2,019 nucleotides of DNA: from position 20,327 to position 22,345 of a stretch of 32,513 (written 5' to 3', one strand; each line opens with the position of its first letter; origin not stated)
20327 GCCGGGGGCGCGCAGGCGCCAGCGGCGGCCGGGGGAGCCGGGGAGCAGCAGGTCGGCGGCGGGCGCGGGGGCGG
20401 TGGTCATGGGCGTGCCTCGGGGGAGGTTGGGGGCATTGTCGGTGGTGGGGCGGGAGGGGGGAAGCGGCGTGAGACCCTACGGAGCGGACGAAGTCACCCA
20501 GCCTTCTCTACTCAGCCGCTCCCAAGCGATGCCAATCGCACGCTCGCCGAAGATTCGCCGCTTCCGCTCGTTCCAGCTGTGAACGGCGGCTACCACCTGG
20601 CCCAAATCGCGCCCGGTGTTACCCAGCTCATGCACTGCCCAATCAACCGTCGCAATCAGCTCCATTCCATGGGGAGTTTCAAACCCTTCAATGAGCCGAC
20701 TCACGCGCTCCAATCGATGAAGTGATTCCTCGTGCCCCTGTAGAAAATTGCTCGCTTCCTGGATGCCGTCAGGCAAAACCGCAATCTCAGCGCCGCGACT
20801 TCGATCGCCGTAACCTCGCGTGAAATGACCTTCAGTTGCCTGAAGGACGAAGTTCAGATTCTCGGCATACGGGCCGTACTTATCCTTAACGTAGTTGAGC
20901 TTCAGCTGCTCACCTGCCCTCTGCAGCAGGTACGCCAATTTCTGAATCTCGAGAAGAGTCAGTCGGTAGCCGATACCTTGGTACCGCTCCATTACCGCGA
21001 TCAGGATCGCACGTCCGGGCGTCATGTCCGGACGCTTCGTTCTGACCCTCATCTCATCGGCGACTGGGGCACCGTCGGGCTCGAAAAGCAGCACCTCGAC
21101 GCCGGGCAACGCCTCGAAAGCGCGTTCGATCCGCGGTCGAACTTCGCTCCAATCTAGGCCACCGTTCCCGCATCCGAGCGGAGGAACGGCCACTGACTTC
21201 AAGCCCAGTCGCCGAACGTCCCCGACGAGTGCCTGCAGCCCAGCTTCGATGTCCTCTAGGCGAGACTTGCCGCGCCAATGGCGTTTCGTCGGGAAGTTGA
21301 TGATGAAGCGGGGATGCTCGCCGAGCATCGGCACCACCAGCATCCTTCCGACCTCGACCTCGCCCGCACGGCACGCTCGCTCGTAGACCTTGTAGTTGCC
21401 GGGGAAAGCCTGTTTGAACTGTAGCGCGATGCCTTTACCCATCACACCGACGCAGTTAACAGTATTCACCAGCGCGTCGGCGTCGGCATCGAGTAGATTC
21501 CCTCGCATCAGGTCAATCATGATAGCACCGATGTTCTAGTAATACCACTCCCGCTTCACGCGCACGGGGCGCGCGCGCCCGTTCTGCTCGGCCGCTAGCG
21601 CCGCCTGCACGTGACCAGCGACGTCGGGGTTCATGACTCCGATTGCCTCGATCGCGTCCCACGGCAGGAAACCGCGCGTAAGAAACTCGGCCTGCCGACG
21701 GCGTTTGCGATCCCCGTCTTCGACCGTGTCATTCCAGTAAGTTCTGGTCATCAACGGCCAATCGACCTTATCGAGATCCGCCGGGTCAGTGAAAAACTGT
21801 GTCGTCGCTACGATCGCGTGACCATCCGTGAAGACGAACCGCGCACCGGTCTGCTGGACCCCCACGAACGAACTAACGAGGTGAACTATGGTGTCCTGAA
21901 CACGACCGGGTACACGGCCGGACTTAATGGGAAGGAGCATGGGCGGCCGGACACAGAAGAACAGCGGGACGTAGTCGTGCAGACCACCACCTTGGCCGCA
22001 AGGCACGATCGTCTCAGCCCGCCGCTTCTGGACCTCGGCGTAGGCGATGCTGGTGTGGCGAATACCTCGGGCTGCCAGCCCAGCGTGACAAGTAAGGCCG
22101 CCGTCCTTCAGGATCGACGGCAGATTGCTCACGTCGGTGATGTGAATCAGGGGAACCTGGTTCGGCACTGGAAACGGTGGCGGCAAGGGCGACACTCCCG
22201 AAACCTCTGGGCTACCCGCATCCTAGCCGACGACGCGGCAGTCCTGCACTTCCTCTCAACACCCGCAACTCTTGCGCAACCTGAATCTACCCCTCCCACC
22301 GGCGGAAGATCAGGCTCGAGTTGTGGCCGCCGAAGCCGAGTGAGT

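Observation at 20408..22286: Low-G+C DarT/DarG (DNA ADP-ribosylating toxin / macrodomain antitoxin) module inserted in a housekeeping gene array next to recJ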

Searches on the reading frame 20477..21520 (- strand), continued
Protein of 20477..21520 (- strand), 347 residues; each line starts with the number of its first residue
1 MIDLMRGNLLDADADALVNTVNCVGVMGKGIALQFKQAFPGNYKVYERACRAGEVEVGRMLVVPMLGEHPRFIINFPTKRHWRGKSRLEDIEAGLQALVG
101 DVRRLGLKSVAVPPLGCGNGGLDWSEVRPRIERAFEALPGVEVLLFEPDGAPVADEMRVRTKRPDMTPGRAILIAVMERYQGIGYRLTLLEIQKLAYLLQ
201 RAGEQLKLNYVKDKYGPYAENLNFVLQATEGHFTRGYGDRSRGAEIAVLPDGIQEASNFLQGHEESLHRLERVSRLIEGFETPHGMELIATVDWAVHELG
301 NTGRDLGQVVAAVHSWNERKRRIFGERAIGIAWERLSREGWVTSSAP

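Call 24: find_encoding_contigs(protein=P0004, flank=8000, max_places=4)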
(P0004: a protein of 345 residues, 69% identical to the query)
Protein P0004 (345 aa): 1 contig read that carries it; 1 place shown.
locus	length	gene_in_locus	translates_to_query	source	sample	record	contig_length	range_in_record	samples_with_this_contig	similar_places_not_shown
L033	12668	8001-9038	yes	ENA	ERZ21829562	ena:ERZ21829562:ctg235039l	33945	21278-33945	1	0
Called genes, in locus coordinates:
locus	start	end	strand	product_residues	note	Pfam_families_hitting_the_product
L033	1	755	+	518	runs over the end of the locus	PF07969:Amidohydro_3, PF01979:Amidohydro_1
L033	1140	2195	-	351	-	PF00589:Phage_integrase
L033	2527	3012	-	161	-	PF00589:Phage_integrase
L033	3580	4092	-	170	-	PF07510:GmrSD_C (weak)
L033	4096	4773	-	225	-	-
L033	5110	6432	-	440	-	PF00589:Phage_integrase, PF11149:DUF2924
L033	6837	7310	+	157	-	PF00999:Na_H_Exchanger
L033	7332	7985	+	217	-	PF14487:DarT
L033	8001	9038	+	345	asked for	PF01661:Macro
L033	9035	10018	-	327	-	PF01609:DDE_Tnp_1, PF13751:DDE_Tnp_1_6 (weak)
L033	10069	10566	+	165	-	PF04002:RadC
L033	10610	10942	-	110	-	-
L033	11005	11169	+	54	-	-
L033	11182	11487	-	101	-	PF13683:rve_3, PF13333:rve_2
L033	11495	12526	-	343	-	PF13683:rve_3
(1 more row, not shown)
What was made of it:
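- Another close relative (69%) lies among integrases, DDE transposases, GmrSD_C and RadC (call 24).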

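Call 41: find_related_loci(query=window:20477-21520:-, collection=viral_contigs, flank=6000)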
Query window:20477-21520:- (347 aa) in viral_contigs; peptide patterns used: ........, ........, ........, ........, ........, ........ (x = any residue, [..] = any of these).
128 stretches matched a pattern; 101 encode a relative of the query (tblastn E <= 1e-3); the best 80 are kept; 80 distinct loci.
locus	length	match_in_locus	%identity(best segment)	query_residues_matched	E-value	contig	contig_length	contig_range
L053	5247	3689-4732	72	1-347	5e-175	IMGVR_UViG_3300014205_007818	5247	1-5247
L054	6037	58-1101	59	1-347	9e-135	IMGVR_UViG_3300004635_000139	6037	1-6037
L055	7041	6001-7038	58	1-347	2e-131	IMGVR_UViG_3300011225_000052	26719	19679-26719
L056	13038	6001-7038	58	1-345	1e-130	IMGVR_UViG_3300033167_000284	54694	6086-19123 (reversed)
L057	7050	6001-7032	53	1-342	2e-117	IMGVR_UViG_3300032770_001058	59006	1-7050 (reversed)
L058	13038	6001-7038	59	1-345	1e-132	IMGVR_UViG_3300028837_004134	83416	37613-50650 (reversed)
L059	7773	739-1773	53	1-343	2e-112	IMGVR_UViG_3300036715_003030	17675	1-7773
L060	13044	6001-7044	53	1-347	1e-111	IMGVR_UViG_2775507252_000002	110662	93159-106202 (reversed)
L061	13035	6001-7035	52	1-343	9e-111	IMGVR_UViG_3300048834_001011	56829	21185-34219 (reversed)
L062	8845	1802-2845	52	2-346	1e-110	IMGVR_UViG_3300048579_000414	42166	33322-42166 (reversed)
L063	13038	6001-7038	58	1-345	1e-130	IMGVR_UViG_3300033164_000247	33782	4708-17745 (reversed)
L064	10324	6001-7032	51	1-345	3e-110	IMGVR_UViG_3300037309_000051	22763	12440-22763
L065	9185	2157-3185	51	1-344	1e-108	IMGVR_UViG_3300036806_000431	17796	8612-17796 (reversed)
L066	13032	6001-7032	50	2-344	4e-106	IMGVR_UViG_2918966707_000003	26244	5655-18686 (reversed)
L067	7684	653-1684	49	1-342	2e-106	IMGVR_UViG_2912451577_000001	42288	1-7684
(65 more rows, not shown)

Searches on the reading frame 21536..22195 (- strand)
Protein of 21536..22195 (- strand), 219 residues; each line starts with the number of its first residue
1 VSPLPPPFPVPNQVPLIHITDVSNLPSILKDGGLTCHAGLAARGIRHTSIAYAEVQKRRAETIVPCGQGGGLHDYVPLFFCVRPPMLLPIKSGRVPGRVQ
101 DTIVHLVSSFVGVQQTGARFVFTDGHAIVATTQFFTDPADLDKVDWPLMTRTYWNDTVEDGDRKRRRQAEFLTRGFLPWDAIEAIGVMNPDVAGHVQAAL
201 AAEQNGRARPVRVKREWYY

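Call 3: search_protein_families(library=pfam, proteins=[window:21536-22195:-], max_evalue=0.01)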
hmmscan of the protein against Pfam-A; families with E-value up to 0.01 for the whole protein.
window:21536-22195:- (219 aa): 1 family
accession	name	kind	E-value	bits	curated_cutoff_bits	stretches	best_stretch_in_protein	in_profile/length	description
PF14487.12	DarT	-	3.1e-58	197.3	22.5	1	18-219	2-201/201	ssDNA thymidine ADP-ribosyltransferase, DarT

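Call 4: search_protein_families(library=padloc, proteins=[window:21536-22195:-], max_evalue=0.01)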
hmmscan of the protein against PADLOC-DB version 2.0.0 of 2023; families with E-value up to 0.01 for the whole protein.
window:21536-22195:- (219 aa): 1 family
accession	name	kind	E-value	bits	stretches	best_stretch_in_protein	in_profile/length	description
PDLC02991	DarT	-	8.5e-65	216.3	1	10-219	6-196/196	-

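Call 5: search_protein_families(library=ncbifam, proteins=[window:21536-22195:-], max_evalue=0.01)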
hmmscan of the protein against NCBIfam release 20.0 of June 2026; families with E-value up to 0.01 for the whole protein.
window:21536-22195:- (219 aa): 1 family
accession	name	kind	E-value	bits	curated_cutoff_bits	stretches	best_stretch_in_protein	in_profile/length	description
NF048013.1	toxin_DarT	equivalog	6.8e-68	228.4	150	1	17-219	2-204/204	type II toxin-antitoxin system toxin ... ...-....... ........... DarT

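Call 6: search_solved_structures(query=window:21536-22195:-, show_alignments=2)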
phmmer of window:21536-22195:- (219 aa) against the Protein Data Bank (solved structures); distinct sequences matched with E-value up to 0.001: 3.
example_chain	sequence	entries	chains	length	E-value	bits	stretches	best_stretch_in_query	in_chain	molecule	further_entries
7omv_AAA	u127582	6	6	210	3.9e-39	137.6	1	11-219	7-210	DarT domain-containing protein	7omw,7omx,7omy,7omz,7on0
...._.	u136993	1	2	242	5.9e-13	52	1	13-201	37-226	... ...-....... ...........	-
7omu_AAA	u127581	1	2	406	0.0001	25.1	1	13-200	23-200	Macro domain-containing protein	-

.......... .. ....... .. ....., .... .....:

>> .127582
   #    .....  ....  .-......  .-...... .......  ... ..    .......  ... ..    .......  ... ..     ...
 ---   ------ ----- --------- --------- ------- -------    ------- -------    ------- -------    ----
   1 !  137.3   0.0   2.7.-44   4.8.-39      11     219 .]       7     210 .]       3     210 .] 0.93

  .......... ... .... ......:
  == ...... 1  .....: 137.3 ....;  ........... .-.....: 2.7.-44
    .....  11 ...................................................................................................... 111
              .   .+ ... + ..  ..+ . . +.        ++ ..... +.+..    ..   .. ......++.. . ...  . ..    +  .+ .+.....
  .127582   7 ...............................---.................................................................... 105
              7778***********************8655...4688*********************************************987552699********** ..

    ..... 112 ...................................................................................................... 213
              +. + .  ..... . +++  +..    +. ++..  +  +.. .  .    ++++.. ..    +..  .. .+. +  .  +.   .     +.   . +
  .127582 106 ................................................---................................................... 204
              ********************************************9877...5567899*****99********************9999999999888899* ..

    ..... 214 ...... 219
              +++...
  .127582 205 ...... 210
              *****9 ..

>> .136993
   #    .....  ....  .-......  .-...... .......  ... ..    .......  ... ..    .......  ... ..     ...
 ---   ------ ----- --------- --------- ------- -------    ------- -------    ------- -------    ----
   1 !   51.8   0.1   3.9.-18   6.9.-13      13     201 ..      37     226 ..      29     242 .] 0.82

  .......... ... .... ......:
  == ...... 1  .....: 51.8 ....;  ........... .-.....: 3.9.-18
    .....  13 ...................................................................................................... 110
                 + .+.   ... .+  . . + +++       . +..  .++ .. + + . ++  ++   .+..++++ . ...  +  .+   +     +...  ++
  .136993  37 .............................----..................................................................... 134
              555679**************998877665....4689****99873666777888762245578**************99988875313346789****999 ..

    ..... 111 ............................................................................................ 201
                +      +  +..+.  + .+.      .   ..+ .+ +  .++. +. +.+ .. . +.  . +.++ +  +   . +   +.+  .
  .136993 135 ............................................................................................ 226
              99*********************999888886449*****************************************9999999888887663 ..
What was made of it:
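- Closest known: Mycobacterium tuberculosis DarT/DarG. Different: DarT is much more distant (E 6e-13 to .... chain A, call 6).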

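Call 53: find_homologous_proteins(query=window:21536-22195:-, max_evalue=1e-10)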
Query window:21536-22195:- (219 aa): 325 proteins with E <= 1e-10 among 597 candidates; the best 120 are listed.
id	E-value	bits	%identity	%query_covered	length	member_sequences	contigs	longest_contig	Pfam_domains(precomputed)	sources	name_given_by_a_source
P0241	1.2e-145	501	100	99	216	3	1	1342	PF14487.13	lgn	-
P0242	3.4e-81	290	61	99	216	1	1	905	PF14487.13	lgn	-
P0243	1.5e-70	255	57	97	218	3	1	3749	PF14487.13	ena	-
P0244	3.5e-70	254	57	97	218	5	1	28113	PF14487.13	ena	-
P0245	4.8e-70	254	53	100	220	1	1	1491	PF14487.13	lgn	-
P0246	4.4e-69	250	56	95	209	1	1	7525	PF14487.13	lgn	-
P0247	5.2e-69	250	55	98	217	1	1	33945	PF14487.13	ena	-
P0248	3.0e-63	231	53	93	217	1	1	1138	PF14487.13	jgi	-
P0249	3.0e-62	228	54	96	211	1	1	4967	PF14487.13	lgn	-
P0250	2.3e-60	222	52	100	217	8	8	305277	PF14487.13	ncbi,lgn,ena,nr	ncbi:MAG TPA: DUF4433 domain-containing protein [Methylomirabilota bacterium]|nr:DUF4433 domain-cont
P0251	6.0e-59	217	51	94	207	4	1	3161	PF14487.13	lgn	-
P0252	3.1e-58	215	50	96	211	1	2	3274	PF14487.13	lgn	-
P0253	1.1e-57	213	53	94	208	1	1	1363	PF14487.13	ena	-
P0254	4.3e-57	211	53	94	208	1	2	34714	PF14487.13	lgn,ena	-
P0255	6.3e-57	211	51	94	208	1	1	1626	PF14487.13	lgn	-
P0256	1.1e-56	210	50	93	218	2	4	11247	PF14487.13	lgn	-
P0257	1.9e-56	209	49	96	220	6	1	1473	PF14487.13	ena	-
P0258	3.1e-56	208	47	96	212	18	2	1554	PF14487.13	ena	-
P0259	3.2e-56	208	50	93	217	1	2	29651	PF14487.13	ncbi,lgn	-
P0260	4.2e-56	208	49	96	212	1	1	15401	PF14487.13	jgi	jgi:ssDNA thymidine ADP-ribosyltransferase, DarT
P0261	6.7e-56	207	50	94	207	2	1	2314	PF14487.13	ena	-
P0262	9.4e-56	207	49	95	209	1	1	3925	PF14487.13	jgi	jgi:hypothetical protein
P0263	1.2e-55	206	51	95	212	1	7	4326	PF14487.13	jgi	jgi:hypothetical protein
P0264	1.4e-55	206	52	94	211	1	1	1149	PF14487.13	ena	-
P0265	1.5e-55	206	50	96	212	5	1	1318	PF14487.13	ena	-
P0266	1.6e-55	206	49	95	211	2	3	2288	PF14487.13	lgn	-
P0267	5.0e-55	204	49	95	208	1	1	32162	PF14487.13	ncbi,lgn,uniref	ncbi:MAG: DUF4433 domain-containing protein [Microcoleus sp.]|uniref:type II toxin-antitoxin system 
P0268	7.6e-55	204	50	93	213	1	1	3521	PF14487.13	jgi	jgi:hypothetical protein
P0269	1.4e-54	203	47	95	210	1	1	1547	PF14487.13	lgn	-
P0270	1.7e-54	203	48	94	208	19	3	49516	PF14487.13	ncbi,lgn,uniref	ncbi:type II toxin-antitoxin system toxin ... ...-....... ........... DarT [Coleofasciculus sp. E1-E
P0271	3.0e-54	202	49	95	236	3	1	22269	PF14487.13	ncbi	-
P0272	3.6e-54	202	50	94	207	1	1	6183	PF14487.13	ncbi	-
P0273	3.9e-54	202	50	94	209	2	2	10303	PF14487.13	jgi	jgi:hypothetical protein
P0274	7.5e-54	201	50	93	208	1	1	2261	PF14487.13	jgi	jgi:hypothetical protein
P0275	1.6e-53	199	48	93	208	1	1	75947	PF14487.13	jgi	jgi:hypothetical protein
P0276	2.0e-53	199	46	96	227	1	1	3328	PF14487.13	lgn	-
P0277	2.2e-53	199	50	98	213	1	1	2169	PF14487.13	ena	-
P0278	4.7e-53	198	51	93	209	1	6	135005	PF14487.13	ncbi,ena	-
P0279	5.0e-53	198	50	93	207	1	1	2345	PF14487.13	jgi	jgi:hypothetical protein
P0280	5.7e-53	198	50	96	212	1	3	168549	PF14487.13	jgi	jgi:ssDNA thymidine ADP-ribosyltransferase, DarT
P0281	6.3e-53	198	45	100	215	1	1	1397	PF14487.13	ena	-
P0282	7.5e-53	197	49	93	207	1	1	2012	PF14487.13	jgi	jgi:hypothetical protein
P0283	1.1e-52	197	48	99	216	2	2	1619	PF14487.13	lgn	-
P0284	1.1e-52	197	49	95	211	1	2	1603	PF14487.13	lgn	-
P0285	1.2e-52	197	46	94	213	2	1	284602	PF14487.13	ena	-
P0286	1.3e-52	197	47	97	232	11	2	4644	PF14487.13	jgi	jgi:hypothetical protein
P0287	1.6e-52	196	49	93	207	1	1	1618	PF14487.13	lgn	-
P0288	1.6e-52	196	48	93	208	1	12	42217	PF14487.13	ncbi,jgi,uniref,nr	ncbi:MAG: DUF4433 domain-containing protein [Microcystis viridis Mv_BB_P_19951000_S69]|jgi:hypotheti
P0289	2.0e-52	196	49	93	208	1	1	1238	PF14487.13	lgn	-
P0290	2.2e-52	196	49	93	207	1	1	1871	PF14487.13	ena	-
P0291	2.5e-52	196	46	96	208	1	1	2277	PF14487.13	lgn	-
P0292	2.7e-52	196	48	96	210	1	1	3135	PF14487.13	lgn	-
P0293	2.7e-52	195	47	94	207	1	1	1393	PF14487.13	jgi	jgi:hypothetical protein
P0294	2.9e-52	195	50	93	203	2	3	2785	PF14487.13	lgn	-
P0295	3.1e-52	195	47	93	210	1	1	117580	PF14487.13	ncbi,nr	ncbi:MAG: DUF4433 domain-containing protein [Cyanobacteria bacterium SZAS TMP-1]|nr:DUF4433 domain-c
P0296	4.0e-52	195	47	95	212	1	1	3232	PF14487.13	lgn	-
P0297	4.2e-52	195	49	94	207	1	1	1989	PF14487.13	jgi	jgi:hypothetical protein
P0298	5.4e-52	194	48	93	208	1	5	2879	PF14487.13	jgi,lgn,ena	jgi:hypothetical protein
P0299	6.0e-52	194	47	96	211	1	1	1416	PF14487.13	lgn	-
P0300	6.7e-52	194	47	96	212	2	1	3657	PF14487.13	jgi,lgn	jgi:hypothetical protein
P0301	8.1e-52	194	49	94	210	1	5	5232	PF14487.13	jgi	jgi:hypothetical protein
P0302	9.0e-52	194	47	94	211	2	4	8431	PF14487.13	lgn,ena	-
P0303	1.0e-51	194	45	98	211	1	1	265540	PF14487.13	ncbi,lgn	-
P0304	1.2e-51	193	49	94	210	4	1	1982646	PF14487.13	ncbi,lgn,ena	-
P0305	1.3e-51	193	47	96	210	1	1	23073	PF14487.13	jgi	jgi:hypothetical protein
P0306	1.3e-51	193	48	94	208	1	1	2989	PF14487.13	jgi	-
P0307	1.5e-51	193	49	88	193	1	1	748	PF14487.13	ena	-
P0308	1.7e-51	193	48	92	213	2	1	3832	PF14487.13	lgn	-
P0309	2.0e-51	193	47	96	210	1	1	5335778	PF14487.13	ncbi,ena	-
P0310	2.1e-51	193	47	94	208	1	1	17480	PF14487.13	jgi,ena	-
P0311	2.2e-51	193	49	93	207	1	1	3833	PF14487.13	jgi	jgi:hypothetical protein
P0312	2.3e-51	192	46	96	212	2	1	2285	PF14487.13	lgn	-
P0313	2.6e-51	192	48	93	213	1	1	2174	PF14487.13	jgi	jgi:hypothetical protein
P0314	2.7e-51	192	55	78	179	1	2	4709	PF14487.13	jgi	jgi:hypothetical protein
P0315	3.2e-51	192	47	94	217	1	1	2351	PF14487.13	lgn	-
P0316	3.4e-51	192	48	98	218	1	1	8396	PF14487.13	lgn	-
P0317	4.0e-51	192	46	94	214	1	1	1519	PF14487.13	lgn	-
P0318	4.8e-51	191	48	94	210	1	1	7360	PF14487.13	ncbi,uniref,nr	ncbi:DUF4433 domain-containing protein [Anabaenopsis sp. FSS-46]|uniref:type II toxin-antitoxin syst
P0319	4.8e-51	191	47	93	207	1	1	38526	PF14487.13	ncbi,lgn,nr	ncbi:DUF4433 domain-containing protein [Chloroflexales bacterium ZM16-3]|nr:DUF4433 domain-containin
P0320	4.9e-51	191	47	96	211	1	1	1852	PF14487.13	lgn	-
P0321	5.0e-51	191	47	96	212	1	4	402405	PF14487.13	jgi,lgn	jgi:ssDNA thymidine ADP-ribosyltransferase, DarT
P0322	5.2e-51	191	48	93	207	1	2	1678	PF14487.13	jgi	jgi:hypothetical protein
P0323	5.4e-51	191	48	93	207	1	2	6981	PF14487.13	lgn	-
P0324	5.7e-51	191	47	93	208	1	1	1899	PF14487.13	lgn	-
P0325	5.8e-51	191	45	95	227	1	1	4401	PF14487.13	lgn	-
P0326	6.4e-51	191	44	93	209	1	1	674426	PF14487.13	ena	-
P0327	7.5e-51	191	44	94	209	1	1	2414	PF14487.13,PF22531.3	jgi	jgi:hypothetical protein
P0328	7.5e-51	191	47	93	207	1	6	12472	PF14487.13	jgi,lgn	jgi:hypothetical protein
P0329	8.6e-51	191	47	97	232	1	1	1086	PF14487.13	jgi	jgi:hypothetical protein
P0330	1.1e-50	190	48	94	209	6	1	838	PF14487.13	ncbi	-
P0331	1.4e-50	190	46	96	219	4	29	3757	PF14487.13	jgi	jgi:hypothetical protein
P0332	1.8e-50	190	47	93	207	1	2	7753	PF14487.13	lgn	-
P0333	1.8e-50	189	48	93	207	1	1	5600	PF14487.13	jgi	jgi:hypothetical protein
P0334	2.0e-50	189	45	94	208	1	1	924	PF14487.13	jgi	jgi:hypothetical protein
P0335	2.1e-50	189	46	99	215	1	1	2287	PF14487.13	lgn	-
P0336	2.5e-50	189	50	81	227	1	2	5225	PF14487.13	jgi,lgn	jgi:hypothetical protein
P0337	2.5e-50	189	46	96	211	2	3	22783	PF14487.13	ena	-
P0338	3.7e-50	188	49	94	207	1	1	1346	PF14487.13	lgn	-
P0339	3.9e-50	188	48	93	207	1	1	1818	PF14487.13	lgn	-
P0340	4.2e-50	188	47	93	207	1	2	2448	PF14487.13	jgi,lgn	-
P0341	4.5e-50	188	46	95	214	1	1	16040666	PF14487.13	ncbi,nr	ncbi:Hypothetical protein A7982_09917 [Minicystis rosea]|nr:Hypothetical protein A7982_09917 [Minicy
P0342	4.9e-50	188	48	93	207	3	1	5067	PF14487.13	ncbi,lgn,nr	ncbi:MAG: DUF4433 domain-containing protein [Oscillochloris sp.]|nr:DUF4433 domain-containing protei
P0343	7.4e-50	188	47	96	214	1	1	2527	PF14487.13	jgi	jgi:hypothetical protein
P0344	8.3e-50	187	47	94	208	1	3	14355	PF14487.13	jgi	jgi:ssDNA thymidine ADP-ribosyltransferase, DarT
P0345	9.1e-50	187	47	93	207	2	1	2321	PF14487.13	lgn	-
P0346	9.5e-50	187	49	94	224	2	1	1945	PF14487.13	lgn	-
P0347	1.1e-49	187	54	78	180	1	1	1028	PF14487.13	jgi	jgi:hypothetical protein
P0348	1.2e-49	187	48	93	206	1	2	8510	PF14487.13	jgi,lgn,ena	-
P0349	1.4e-49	187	49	94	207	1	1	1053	PF14487.13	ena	-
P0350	1.5e-49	186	47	93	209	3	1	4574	PF14487.13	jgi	jgi:hypothetical protein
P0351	1.6e-49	186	47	93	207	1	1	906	PF14487.13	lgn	-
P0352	1.7e-49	186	46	94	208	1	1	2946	PF14487.13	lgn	-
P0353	1.8e-49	186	46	99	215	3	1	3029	PF14487.13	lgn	-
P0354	2.9e-49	186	46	93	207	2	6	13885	PF14487.13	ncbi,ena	-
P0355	3.3e-49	185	45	94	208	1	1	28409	PF14487.13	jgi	jgi:hypothetical protein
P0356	3.5e-49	185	47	95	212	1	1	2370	PF14487.13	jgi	jgi:hypothetical protein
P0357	3.7e-49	185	46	93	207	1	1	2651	PF14487.13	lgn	-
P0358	4.9e-49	185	47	94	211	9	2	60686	PF14487.13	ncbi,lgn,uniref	ncbi:type II toxin-antitoxin system toxin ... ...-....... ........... DarT [Nostoc sp.]|uniref:type 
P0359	5.2e-49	185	44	96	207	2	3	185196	PF14487.13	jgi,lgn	jgi:hypothetical protein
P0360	5.6e-49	185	49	95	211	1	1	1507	PF14487.13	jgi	-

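Call 59: search_dna_similar(query=window:21536-22195:-, collection=phages, mode=protein, max_rows=8)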
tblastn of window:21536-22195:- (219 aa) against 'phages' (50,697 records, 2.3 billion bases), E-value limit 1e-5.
Records with a match: 1; places in all: 1; records where one place covers at least 80% of the query: 1.
Best place of each record, by identity: <60% 1.
By first word of the organism name: Thermus 1.
By host as written in the record: Thermus thermophilus HB8 1.
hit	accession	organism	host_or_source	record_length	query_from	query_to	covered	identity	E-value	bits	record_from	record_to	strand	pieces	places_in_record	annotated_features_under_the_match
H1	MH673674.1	Thermus phage phiMa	Thermus thermophilus HB8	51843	18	219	92%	43.4%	2e-40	152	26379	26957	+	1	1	hypothetical protein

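Call 60: search_dna_similar(query=window:21536-22195:-, collection=plasmids, mode=protein, max_rows=8)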
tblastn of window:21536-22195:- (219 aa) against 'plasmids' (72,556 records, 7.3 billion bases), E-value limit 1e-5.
Records with a match: 80; places in all: 80; records where one place covers at least 80% of the query: 78.
Best place of each record, by identity: <60% 80.
By first word of the organism name: Bacillus 34; Moraxella 6; Zymomonas 4; Synechocystis 4; Sulfitobacter 3; Streptomyces 2; Burkholderia 2; Escherichia 2; Citrobacter 2; Klebsiella 2; and 19 more.
By predicted mobility (MOB-suite, as given by PLSDB): non-mobilizable 55; mobilizable 14; conjugative 11.
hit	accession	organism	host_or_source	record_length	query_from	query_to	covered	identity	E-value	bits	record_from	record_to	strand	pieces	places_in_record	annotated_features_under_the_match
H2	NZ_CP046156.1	Leptolyngbya sp. BL0902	cell culture,open pond on an algae farm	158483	18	219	92%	44.4%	2e-48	176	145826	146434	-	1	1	DUF4433 domain-containing protein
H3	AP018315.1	Sphaerospermopsis kisseleviana NIES-73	-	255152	18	219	92%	43.9%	6e-48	175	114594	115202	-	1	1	hypothetical protein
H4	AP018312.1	Aulosira laxa NIES-50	-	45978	18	219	92%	43.4%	1e-46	171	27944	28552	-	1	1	hypothetical protein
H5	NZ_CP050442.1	Tolypothrix sp. PCC 7910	cell culture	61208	18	219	92%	42.9%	2e-46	171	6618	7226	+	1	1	DUF4433 domain-containing protein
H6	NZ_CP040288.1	Nostoc sp. C057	Phaeoceros,pure culture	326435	24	219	89%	43.2%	2e-42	159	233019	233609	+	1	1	DUF4433 domain-containing protein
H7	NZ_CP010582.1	Bacillus thuringiensis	whole organism,soil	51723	18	219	92%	39.2%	5e-45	166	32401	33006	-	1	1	DUF4433 domain-containing protein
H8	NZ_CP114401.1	Bacillus thuringiensis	liquid culture,Bacillus thuringiensis ...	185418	18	219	92%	39.2%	5e-45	166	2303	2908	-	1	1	DUF4433 domain-containing protein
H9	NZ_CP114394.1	Bacillus thuringiensis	liquid culture,Bacillus thuringiensis ...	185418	18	219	92%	39.2%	5e-45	166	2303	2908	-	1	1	DUF4433 domain-containing protein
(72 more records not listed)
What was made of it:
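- DarT is found on 80 plasmid records and in Thermus phage phiMa (calls 59, 60).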
